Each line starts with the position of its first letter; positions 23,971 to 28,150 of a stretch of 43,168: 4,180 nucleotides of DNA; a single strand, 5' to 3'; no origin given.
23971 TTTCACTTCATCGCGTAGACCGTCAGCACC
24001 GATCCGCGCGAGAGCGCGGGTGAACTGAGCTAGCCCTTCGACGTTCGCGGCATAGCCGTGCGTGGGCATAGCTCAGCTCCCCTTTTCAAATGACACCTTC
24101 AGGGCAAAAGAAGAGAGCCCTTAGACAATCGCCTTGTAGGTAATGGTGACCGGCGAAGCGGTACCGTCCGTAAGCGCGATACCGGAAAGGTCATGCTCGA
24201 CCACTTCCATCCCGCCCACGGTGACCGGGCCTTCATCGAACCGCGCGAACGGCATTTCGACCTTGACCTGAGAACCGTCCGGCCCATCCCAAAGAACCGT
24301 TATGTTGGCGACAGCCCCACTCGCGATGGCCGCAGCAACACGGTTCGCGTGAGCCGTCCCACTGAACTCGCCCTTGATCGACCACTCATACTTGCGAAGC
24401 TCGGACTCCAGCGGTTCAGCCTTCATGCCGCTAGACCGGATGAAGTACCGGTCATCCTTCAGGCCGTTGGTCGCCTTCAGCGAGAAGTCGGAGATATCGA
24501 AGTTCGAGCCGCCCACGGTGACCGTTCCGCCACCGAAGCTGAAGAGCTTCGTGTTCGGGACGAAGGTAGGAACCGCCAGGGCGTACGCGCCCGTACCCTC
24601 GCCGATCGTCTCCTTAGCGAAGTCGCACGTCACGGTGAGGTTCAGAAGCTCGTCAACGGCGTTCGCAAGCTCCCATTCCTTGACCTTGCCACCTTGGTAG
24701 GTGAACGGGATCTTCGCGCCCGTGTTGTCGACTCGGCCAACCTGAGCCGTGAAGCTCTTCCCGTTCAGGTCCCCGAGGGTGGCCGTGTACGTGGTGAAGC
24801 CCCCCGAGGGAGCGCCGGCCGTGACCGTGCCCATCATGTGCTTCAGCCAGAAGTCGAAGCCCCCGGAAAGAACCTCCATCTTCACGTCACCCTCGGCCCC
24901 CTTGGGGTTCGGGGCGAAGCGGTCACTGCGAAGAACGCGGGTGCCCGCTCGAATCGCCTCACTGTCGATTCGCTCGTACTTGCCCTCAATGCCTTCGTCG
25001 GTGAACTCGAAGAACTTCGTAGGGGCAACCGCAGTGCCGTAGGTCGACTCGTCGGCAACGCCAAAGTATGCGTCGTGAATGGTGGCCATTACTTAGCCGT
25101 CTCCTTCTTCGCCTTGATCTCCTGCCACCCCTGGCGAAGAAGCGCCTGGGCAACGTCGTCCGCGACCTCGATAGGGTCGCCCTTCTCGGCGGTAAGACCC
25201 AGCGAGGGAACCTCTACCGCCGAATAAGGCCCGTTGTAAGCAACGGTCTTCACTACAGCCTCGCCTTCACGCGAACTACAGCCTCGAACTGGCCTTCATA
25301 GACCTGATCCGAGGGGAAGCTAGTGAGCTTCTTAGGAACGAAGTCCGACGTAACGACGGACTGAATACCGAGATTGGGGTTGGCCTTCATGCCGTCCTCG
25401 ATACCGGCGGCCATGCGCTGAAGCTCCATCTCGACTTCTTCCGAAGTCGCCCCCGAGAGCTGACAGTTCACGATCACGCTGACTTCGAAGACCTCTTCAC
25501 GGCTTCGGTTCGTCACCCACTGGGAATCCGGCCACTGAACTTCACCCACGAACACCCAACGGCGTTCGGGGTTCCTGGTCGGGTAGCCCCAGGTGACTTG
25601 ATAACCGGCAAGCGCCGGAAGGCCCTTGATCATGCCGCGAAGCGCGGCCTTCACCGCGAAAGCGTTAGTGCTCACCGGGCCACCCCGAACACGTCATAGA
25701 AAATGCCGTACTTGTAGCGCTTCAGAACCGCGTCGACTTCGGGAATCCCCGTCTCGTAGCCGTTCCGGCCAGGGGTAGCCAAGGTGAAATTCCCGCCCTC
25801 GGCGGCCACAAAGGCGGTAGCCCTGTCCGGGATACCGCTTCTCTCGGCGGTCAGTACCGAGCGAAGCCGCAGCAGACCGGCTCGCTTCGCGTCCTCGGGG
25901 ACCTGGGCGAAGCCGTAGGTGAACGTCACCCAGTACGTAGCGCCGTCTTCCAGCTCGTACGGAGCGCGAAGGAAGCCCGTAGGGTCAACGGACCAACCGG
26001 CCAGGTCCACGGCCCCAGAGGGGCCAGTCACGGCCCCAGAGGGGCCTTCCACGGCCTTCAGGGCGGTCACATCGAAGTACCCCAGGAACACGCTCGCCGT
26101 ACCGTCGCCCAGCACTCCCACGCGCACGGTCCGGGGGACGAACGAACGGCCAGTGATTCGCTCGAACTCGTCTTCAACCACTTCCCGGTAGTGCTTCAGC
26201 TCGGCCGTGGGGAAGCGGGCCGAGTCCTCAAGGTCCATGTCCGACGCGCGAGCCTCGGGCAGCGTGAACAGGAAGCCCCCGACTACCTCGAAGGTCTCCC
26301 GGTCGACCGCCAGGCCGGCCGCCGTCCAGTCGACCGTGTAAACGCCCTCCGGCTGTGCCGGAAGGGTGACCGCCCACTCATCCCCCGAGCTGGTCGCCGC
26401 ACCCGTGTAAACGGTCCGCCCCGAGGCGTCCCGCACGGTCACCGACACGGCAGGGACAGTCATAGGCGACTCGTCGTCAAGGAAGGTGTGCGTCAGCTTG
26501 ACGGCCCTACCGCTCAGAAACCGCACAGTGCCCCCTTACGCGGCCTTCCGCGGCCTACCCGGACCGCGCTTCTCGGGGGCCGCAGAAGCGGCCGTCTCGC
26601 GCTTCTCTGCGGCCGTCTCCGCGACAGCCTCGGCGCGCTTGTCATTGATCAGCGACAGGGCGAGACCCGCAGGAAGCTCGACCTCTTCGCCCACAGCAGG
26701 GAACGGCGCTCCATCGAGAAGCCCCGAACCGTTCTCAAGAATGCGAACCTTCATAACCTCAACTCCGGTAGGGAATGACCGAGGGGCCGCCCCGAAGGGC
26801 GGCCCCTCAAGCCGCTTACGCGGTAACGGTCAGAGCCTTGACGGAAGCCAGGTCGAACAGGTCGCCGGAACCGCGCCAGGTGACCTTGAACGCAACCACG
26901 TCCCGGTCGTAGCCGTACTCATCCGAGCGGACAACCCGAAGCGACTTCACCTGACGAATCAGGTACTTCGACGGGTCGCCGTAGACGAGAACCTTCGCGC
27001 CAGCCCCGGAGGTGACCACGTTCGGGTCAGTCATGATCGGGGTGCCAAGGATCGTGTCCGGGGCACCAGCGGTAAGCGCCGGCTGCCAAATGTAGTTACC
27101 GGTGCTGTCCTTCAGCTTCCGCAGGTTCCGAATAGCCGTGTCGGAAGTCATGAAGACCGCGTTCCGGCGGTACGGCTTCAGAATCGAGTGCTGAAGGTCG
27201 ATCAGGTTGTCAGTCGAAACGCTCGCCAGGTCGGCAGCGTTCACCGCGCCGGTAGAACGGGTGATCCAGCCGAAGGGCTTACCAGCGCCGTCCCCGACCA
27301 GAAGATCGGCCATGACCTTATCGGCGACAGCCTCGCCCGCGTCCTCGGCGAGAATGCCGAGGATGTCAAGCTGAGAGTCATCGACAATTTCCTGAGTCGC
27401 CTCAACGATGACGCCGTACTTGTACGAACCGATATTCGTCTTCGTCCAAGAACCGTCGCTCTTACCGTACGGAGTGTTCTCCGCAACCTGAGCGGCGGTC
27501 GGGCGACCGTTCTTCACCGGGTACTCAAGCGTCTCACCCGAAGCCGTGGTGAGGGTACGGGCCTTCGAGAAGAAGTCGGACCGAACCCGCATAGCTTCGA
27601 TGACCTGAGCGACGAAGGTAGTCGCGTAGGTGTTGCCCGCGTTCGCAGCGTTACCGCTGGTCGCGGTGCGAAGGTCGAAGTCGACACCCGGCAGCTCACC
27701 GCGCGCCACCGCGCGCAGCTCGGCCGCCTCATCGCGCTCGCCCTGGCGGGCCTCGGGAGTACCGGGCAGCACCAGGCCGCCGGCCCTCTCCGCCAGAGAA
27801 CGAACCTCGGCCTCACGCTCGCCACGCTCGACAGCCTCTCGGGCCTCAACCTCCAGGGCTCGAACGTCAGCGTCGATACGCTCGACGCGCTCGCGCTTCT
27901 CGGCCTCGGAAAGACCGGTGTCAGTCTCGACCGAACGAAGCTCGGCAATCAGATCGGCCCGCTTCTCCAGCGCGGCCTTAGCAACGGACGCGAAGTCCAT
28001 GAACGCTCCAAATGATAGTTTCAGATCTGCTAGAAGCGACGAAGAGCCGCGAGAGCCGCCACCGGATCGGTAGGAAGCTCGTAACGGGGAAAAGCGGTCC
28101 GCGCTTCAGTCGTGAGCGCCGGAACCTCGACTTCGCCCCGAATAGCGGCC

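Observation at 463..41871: Orientation-locked intergenic motif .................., about 19 copies across both genome arms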

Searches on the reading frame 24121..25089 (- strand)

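Call 12: search_protein_families(library=pfam, proteins=[window:24121-25089:-], max_evalue=0.01)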
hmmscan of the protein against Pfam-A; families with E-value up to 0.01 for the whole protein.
window:24121-25089:- (322 aa): 1 family
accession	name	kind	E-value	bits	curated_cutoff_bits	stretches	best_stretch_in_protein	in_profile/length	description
PF18906.5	Phage_tube_2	-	2.9e-23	83.3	27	1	6-303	3-264/266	Phage tail tube protein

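Call 13: search_protein_families(library=phrogs, proteins=[window:24121-25089:-], max_evalue=0.001)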
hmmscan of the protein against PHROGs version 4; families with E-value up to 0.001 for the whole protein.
window:24121-25089:- (322 aa): 1 family
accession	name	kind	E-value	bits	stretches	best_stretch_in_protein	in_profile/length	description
phrog_290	-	tail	5.1e-33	116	1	4-318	16-329/411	minor tail protein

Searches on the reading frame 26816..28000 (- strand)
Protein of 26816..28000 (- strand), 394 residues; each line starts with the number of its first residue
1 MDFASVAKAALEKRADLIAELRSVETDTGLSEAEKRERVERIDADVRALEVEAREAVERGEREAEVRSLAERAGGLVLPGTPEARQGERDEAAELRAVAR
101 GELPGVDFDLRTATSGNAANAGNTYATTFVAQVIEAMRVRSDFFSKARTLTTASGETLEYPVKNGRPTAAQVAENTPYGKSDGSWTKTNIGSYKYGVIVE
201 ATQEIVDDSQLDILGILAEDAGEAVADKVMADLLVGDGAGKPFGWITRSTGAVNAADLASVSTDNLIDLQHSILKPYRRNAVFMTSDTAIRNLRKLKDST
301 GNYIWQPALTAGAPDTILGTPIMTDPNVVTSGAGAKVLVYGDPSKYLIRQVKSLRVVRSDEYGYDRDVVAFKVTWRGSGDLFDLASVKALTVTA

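Call 12: search_protein_families(library=pfam, proteins=[window:26816-28000:-], max_evalue=0.01)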
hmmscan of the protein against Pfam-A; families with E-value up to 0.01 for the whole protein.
window:26816-28000:- (394 aa): 2 families
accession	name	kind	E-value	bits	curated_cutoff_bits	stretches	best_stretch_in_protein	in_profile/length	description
PF05065.19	Phage_capsid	-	1.2e-55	189.4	24.2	1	122-391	2-279/280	Phage capsid family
PF25209.1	Phage_capsid_4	-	3.2e-06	28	27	1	141-374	25-244/262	Phage capsid protein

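Call 13: search_protein_families(library=phrogs, proteins=[window:26816-28000:-], max_evalue=0.001)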
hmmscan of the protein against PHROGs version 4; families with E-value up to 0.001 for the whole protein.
window:26816-28000:- (394 aa): 5 families
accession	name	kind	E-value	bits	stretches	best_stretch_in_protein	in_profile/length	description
phrog_10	-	head and packaging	4.2e-63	215.5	1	11-394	269-637/752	major head protein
phrog_15928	-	head and packaging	4.8e-22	79.8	1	250-393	41-180/185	major head protein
phrog_617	-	head and packaging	1.1e-20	75.1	1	40-361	238-586/626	major head protein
phrog_2263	-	head and packaging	1.3e-12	48.4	1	23-366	182-522/551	major head protein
phrog_17162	-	unknown function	0.00035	21.8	1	312-393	2-83/85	-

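Call 15: search_dna_similar(query=window:26816-28000:-, collection=phages, mode=protein, max_rows=25)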
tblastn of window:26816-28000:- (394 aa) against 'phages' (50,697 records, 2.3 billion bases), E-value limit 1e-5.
Records with a match: 483; places in all: 485; records where one place covers at least 80% of the query: 8.
Best place of each record, by identity: <60% 483.
By first word of the organism name: Streptococcus 99; Vibrio 88; Ralstonia 57; Klebsiella 22; Escherichia 17; Streptomyces 15; Burkholderia 15; Staphylococcus 14; Lactobacillus 13; phage 12; and 56 more.
By host as written in the record: - 116; Ralstonia solanacearum 45; Klebsiella pneumoniae 15; Escherichia coli 13; Streptococcus suis 11; Burkholderia sp. 10; Ruminococcus sp. 6; Lactobacillus delbrueckii 6; and 202 more.
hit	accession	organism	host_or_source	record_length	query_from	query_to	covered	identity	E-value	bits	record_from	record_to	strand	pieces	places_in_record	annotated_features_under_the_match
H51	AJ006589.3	Lomovskayavirus C31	-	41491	4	393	99%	33.7%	8e-43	165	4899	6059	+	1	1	36: gp36 (x2)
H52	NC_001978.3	Lomovskayavirus C31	-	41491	4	393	99%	33.7%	8e-43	165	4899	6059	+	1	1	36: major head protein (x2)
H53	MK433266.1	Streptomyces phage Shawty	Streptomyces platensis MJ1A1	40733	1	393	100%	32.3%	3e-37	149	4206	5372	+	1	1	5: major capsid protein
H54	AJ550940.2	Lomovskayavirus BT1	-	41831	1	393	100%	31.2%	2e-33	138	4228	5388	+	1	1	36: gp36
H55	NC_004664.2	Streptomyces phage phiBT1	Streptomyces lividans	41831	1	393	100%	31.2%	2e-33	138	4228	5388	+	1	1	36: major head protein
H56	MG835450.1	Pontimonas phage phiPsal1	Pontimonas salivibrio CL-TW6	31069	8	388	97%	31.6%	3e-38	152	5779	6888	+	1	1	major capsid protein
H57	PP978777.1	Streptomyces phage Samora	Streptomyces baarnensis NRRL B-2842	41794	75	394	81%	32.0%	3e-34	140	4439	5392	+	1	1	5: major capsid protein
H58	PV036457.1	phage IMGVR 15682261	human feces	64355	74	394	81%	31.4%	1e-35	144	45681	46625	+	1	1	major head protein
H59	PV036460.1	Anaerosphaera phage IMGVR 8818211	Anaerosphaera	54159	129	394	68%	37.9%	1e-42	165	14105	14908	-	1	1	hypothetical protein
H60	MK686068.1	Streptomyces phage RemusLoopin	Streptomyces mirabilis NRRL B-2400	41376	129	394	68%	36.9%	5e-40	157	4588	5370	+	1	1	5: major capsid protein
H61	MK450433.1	Streptomyces phage Sebastisaurus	Streptomyces xanthochromogenes NRRL ...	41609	129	394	68%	36.9%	9e-40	156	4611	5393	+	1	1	5: major capsid protein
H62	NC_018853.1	Streptomyces phage TG1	Streptomyces avermitilis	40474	129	392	67%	36.8%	8e-37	148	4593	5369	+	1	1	major head protein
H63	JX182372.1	Streptomyces phage TG1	Streptomyces avermitilis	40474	129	392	67%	36.8%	8e-37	148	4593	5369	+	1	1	major capsid protein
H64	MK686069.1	Streptomyces phage Heather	Streptomyces mirabilis NRRL B-2400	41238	129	394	68%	36.4%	3e-37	149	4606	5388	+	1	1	5: major capsid protein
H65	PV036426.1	Acutalibacteraceae phage NatCom_11578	Acutalibacteraceae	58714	133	394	66%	36.3%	2e-40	158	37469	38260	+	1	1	major head protein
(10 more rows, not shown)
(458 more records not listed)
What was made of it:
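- Closest known: Repressor-stoperator system of cluster A mycobacteriophages. Different: The structural genes are phiC31-like (call 15).
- Closest known: phiC31 early region: multiple promoter-terminator units with conserved inverted repeats. Same: It is a Streptomyces phage of about 41-43 kb and about 62-63% GC with a related capsid (call 15).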
